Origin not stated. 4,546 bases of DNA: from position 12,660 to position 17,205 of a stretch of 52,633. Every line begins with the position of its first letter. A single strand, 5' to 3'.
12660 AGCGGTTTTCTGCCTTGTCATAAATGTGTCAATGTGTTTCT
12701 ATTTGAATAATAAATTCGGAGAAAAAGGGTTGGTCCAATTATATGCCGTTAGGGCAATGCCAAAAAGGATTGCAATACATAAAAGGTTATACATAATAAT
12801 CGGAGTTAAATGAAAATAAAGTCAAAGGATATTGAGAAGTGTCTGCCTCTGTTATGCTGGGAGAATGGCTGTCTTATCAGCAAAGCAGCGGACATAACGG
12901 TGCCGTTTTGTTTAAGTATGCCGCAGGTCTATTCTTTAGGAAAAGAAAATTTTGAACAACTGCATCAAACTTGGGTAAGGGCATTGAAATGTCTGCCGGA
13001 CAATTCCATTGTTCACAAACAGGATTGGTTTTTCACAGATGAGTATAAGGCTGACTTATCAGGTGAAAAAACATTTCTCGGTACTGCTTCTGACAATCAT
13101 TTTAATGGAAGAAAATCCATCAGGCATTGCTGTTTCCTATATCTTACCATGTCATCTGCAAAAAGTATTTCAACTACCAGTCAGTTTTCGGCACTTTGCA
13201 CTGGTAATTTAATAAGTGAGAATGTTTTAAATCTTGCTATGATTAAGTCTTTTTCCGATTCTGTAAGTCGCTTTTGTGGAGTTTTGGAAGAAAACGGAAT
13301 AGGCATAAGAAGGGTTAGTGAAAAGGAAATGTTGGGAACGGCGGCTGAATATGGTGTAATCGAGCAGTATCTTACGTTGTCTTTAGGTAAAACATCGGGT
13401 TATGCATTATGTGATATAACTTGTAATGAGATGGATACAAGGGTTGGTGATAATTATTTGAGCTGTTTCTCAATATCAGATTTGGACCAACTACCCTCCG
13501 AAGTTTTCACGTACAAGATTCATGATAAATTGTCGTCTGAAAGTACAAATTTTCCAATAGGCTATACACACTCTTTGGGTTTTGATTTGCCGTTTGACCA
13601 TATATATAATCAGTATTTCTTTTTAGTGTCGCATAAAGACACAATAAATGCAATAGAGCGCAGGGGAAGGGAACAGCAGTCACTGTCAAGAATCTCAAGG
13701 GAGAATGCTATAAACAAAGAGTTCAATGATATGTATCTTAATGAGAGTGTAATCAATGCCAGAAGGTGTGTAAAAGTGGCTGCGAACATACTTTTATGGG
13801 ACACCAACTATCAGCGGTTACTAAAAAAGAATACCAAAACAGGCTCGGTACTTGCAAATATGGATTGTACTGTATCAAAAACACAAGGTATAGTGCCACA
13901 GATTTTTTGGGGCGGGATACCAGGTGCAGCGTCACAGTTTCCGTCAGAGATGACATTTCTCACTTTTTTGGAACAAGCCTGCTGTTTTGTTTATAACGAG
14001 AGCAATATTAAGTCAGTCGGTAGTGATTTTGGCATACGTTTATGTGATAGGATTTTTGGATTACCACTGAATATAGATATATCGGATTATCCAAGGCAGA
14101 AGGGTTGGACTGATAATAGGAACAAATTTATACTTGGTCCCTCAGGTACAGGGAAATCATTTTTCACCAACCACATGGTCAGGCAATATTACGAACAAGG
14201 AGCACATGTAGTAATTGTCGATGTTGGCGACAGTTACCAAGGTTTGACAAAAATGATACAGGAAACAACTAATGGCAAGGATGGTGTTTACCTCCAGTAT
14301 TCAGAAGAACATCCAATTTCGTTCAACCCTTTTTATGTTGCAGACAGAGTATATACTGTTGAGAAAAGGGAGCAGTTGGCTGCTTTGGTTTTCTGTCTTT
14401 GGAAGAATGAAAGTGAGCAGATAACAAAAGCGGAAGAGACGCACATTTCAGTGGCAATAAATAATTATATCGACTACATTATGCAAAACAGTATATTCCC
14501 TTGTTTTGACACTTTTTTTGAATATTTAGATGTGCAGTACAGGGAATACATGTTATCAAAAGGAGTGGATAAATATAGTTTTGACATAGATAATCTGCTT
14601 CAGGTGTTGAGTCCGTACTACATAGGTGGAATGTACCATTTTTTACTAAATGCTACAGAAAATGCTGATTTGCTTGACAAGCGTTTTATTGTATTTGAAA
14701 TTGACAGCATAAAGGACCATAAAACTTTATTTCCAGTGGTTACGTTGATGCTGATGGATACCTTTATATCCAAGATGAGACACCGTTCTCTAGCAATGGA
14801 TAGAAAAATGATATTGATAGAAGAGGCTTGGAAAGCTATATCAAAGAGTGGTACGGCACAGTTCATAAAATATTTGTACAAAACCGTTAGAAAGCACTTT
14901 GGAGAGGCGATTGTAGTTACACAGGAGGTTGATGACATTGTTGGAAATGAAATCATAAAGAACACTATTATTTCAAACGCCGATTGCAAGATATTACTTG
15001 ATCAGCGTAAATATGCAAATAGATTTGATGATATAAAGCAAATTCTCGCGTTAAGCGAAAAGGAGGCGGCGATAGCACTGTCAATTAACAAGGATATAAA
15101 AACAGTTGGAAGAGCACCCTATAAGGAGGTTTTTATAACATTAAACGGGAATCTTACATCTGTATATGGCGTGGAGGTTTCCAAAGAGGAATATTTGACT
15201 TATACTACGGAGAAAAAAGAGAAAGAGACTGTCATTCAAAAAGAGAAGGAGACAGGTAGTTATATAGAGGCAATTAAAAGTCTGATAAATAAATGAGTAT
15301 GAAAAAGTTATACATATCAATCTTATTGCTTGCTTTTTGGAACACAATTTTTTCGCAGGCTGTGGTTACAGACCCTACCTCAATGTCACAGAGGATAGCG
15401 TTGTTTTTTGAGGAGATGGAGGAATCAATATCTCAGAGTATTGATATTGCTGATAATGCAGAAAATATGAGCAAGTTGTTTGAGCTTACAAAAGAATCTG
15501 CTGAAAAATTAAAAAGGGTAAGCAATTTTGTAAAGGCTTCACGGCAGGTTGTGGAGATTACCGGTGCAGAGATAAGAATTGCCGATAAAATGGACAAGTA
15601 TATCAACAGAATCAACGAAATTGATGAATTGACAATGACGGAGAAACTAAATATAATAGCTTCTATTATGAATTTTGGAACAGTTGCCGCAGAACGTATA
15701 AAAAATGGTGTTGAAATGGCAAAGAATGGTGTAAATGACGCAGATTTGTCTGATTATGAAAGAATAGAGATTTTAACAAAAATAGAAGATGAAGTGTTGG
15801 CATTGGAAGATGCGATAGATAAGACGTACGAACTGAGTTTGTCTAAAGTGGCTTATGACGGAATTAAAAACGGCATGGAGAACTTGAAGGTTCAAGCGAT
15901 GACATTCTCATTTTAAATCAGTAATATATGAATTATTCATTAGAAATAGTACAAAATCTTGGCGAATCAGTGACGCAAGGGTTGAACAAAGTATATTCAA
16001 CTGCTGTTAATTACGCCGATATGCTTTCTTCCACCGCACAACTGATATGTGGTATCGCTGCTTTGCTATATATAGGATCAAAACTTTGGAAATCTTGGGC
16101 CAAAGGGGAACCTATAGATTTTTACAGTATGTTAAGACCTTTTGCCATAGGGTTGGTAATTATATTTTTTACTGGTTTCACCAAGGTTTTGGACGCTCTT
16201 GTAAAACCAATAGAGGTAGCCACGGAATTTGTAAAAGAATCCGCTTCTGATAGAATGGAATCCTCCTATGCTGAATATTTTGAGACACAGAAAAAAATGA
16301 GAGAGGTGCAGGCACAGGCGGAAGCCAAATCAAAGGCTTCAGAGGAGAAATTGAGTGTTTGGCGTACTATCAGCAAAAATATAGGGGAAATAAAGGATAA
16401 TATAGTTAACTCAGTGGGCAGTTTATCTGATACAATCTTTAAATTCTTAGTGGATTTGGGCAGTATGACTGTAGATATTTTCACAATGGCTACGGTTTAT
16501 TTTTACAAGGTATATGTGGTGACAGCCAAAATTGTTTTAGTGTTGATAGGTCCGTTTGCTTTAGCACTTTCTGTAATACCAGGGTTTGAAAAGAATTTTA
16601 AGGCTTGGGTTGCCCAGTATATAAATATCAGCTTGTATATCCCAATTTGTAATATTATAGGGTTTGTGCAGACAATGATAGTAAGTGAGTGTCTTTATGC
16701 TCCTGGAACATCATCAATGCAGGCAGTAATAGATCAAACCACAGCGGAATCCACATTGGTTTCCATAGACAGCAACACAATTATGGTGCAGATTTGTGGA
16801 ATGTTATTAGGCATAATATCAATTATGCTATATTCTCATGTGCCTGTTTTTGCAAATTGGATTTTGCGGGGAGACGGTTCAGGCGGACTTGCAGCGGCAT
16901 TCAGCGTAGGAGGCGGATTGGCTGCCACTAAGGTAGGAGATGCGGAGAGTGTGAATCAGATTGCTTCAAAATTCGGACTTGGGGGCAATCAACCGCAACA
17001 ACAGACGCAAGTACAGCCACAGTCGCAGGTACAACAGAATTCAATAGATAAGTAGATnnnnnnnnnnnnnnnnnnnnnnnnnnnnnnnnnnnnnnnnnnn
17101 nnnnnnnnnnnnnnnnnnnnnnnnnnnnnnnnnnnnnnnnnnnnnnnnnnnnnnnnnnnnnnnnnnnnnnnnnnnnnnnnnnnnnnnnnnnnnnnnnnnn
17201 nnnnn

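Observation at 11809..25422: Intact-looking Bacteroidetes T4SS core (traE-traO) with no relaxase, coupling protein, TraA-D, primase or integrase, lodged between housekeeping genes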

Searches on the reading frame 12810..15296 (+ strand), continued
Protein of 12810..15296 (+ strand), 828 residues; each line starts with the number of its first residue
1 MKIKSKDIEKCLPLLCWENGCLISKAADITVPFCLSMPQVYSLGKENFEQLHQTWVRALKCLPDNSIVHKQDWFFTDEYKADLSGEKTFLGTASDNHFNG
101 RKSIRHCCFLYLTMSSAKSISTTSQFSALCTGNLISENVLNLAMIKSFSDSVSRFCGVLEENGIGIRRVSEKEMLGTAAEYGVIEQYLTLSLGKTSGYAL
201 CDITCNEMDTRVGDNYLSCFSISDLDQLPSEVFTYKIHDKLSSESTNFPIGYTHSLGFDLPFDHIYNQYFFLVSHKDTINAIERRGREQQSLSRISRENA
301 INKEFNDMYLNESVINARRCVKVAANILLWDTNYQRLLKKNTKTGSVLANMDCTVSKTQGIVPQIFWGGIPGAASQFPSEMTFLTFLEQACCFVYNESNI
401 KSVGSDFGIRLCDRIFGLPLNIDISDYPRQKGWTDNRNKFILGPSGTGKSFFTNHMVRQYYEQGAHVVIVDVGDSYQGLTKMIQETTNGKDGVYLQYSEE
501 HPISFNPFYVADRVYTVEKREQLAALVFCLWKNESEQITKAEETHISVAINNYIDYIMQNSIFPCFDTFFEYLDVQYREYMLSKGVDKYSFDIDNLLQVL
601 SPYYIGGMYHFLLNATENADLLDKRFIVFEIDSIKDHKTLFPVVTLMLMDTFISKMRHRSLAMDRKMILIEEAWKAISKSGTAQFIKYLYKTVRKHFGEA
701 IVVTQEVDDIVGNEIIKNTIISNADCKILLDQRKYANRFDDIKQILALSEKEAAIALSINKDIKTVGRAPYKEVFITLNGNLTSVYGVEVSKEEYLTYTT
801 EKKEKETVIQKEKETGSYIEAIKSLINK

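Call 67: find_encoding_contigs(protein=P0067, flank=10000, max_places=1)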
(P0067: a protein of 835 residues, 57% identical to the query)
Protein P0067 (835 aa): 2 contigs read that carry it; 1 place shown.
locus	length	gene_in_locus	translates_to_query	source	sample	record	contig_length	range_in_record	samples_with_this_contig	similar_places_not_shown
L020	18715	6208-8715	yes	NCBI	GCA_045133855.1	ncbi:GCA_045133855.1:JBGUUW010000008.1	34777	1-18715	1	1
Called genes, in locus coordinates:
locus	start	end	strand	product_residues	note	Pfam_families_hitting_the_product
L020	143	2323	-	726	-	PF00270:DEAD, PF04851:ResIII (faint), PF00271:Helicase_C, PF16124:RecQ_Zn_bind, PF09382:RQC, PF00570:HRDC, PF21220:RecQ-1-like_HTH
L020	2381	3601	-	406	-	PF06689:zf-C4_ClpX, PF00493:MCM (weak), PF05496:RuvB_N (weak), PF00004:AAA, PF07724:AAA_2, PF07728:AAA_5 (weak), PF10431:ClpB_D2-small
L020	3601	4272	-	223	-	PF00574:CLP_protease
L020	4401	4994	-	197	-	PF01226:Form_Nir_trans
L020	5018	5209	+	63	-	-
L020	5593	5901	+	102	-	PF13572:DUF4134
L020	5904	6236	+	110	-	PF13571:DUF4133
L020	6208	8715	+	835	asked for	PF12991:DUF3875, PF19044:P-loop_TraG, PF01935:DUF87 (weak), PF12846:AAA_10 (weak)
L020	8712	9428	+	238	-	-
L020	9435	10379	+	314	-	PF07863:CtnDOT_TraJ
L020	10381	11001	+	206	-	-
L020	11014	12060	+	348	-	PF12508:Transposon_TraM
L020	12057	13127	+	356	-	PF13595:DUF4138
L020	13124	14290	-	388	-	PF01551:Peptidase_M23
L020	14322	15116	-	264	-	PF14125:DUF4292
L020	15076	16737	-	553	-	PF00515:TPR_1 (faint), PF07719:TPR_2 (faint), PF09295:ChAPs (faint), PF13174:TPR_6 (faint), PF13181:TPR_8 (faint), PF13431:TPR_17 (faint), PF23914:TPR_CcmH_CycH (weak), PF12895:ANAPC3 (weak), +6 more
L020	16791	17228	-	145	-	PF00692:dUTPase, PF22769:DCD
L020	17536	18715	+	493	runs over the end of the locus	PF00999:Na_H_Exchanger, PF02080:TrkA_C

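Call 77: search_protein_families(library=padloc, proteins=[window:12810-15296:+], max_evalue=0.00001)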
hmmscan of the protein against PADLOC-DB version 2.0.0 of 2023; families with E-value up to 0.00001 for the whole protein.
window:12810-15296:+ (828 aa): 1 family
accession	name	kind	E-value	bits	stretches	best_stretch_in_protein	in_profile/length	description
PDLC04140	mad8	-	9.2e-11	39.8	1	435-753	26-273/314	mads_8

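Call 84: search_solved_structures(query=window:12810-15296:+, max_evalue=0.001)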
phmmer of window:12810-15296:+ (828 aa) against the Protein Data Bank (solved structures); distinct sequences matched with E-value up to 0.001: 4.
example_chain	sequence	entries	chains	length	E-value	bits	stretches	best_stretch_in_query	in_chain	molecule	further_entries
4ag5_A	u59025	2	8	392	8.1e-09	37.5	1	619-755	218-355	TYPE IV SECRETORY PATHWAY VIRB4 COMPONENTS-LIKE PROTEIN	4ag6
7o41_A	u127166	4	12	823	2.5e-05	25.9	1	366-752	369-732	TrwK protein | Type IV secretion system protein virB4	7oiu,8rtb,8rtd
7o43_A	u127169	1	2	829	2.6e-05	25.9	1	366-752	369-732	TrwK protein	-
7o42_A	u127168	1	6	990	4.3e-05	25.2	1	366-752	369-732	TrwK protein,Protein hcp1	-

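Call 94: find_encoding_contigs(protein=P0082, flank=10000, max_places=1)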
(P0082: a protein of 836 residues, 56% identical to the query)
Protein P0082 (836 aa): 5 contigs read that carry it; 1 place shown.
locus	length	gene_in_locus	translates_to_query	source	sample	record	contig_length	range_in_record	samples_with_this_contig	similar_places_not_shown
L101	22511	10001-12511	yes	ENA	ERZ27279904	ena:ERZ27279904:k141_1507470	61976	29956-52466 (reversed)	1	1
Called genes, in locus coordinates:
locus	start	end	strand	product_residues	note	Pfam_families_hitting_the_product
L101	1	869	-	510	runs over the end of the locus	PF21205:Rep3_C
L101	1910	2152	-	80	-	-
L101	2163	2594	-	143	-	-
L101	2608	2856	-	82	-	-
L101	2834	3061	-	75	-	-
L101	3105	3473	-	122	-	-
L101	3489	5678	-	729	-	PF03432:Relaxase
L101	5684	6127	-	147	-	PF19514:MobC_2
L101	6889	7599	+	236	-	PF01656:CbiA, PF07015:VirC1 (weak), PF10609:ParA (faint), PF13614:AAA_31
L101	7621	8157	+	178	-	-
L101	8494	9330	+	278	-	-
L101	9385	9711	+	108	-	PF13572:DUF4134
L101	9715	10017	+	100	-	PF13571:DUF4133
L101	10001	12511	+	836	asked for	PF12991:DUF3875, PF19044:P-loop_TraG, PF12846:AAA_10 (faint)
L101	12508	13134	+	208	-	-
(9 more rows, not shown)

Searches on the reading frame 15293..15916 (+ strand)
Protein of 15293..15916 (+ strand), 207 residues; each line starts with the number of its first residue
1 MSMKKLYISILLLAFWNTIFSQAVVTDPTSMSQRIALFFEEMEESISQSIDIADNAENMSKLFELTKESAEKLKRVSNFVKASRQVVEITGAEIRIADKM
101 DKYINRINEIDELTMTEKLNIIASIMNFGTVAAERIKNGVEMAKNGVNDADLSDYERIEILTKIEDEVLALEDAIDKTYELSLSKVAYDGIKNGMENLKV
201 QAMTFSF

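Call 5: search_protein_families(library=pfam, proteins=[window:15293-15916:+], max_evalue=0.01)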
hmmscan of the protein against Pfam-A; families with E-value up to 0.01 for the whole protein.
window:15293-15916:+ (207 aa): 0 families

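Call 6: search_protein_families(library=ncbifam, proteins=[window:15293-15916:+], max_evalue=0.01)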
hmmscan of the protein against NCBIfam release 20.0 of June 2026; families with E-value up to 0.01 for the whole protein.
window:15293-15916:+ (207 aa): 0 families

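Call 31: search_protein_families(library=ncbifam, proteins=[window:15293-15916:+], max_evalue=5)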
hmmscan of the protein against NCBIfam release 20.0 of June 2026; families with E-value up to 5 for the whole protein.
window:15293-15916:+ (207 aa): 4 families
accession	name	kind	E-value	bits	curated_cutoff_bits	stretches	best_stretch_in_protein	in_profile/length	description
NF002329.0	PRK01286.1-4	equivalog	0.019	14.2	494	1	47-173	134-261/342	deoxyguanosinetriphosphate triphosphohydrolase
NF053525.1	thylo_ssr2422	subfamily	0.043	14.3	38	1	40-89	8-59/77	ssr2422 family thylakoid membrane protein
NF041298.1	rSAM_mat_DynA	equivalog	0.062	12.3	450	1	20-136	86-196/356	dynobactin maturation radical SAM/SPASM protein DynA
TIGR04217.1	archae_ser_T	exception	0.093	12.5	200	1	95-133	44-80/221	archaetidylserine synthase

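Call 32: search_protein_families(library=pfam, proteins=[window:15293-15916:+], max_evalue=5)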
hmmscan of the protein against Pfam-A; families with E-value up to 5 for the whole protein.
window:15293-15916:+ (207 aa): 7 families
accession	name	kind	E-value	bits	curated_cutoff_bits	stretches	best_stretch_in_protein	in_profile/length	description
PF04011.17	LemA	-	0.013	15.8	26.2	1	41-130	45-131/149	LemA family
PF14703.12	PHM7_cyt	-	0.042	14.5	27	1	18-135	3-131/174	Cytosolic domain of 10TM putative phosphate transporter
PF20203.3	DUF6565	-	0.056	14.2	24.5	1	111-153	33-76/86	Domain of unknown function (DUF6565)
PF13605.11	DUF4141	-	0.092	12.6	30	1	8-36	5-33/53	Domain of unknown function (DUF4141)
PF24810.1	RBD_LARS1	-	0.11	13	27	1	40-93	14-68/75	Leucine--tRNA ligase, RagD-binding domain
PF00691.25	OmpA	-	0.14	12.9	27.2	1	64-136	8-74/98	OmpA family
PF07564.17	DUF1542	-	0.15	12.5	24.3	1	92-138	5-51/77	Domain of Unknown Function (DUF1542)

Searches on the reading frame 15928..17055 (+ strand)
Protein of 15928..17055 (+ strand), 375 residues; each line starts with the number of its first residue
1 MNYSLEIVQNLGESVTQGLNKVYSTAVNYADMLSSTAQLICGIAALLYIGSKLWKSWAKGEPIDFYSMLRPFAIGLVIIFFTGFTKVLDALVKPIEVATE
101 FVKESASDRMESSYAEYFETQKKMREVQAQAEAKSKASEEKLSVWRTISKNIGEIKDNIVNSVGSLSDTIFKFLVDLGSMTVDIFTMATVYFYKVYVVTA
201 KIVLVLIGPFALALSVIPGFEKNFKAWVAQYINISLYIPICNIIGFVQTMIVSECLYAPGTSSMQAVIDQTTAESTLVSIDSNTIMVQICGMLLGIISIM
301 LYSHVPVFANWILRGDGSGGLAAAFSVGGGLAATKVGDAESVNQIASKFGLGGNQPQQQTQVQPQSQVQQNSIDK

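Call 5: search_protein_families(library=pfam, proteins=[window:15928-17055:+], max_evalue=0.01)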
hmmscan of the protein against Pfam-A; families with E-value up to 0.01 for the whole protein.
window:15928-17055:+ (375 aa): 0 families

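Call 6: search_protein_families(library=ncbifam, proteins=[window:15928-17055:+], max_evalue=0.01)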
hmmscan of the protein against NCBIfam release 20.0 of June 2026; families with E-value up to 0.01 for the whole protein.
window:15928-17055:+ (375 aa): 2 families
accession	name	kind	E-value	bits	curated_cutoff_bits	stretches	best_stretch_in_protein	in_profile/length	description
TIGR03782.1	Bac_Flav_CT_J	equivalog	2.6e-32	112.1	289.95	1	17-326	7-302/323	conjugative transposon protein TraJ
NF046089.1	CD3337_EF1877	subfamily_domain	2.7e-05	23.1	120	1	192-261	324-392/450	CD3337/EF1877 family mobilome membrane protein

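Call 32: search_protein_families(library=pfam, proteins=[window:15928-17055:+], max_evalue=5)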
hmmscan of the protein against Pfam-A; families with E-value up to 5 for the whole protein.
window:15928-17055:+ (375 aa): 2 families
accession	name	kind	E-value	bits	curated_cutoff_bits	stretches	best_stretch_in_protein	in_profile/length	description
PF10498.14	IFT57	-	0.028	13.9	40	1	108-169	268-329/360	Intra-flagellar transport protein 57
PF07863.16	CtnDOT_TraJ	-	0.37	12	28.4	1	296-322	3-29/66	Homologues of TraJ from Bacteroides conjugative transposon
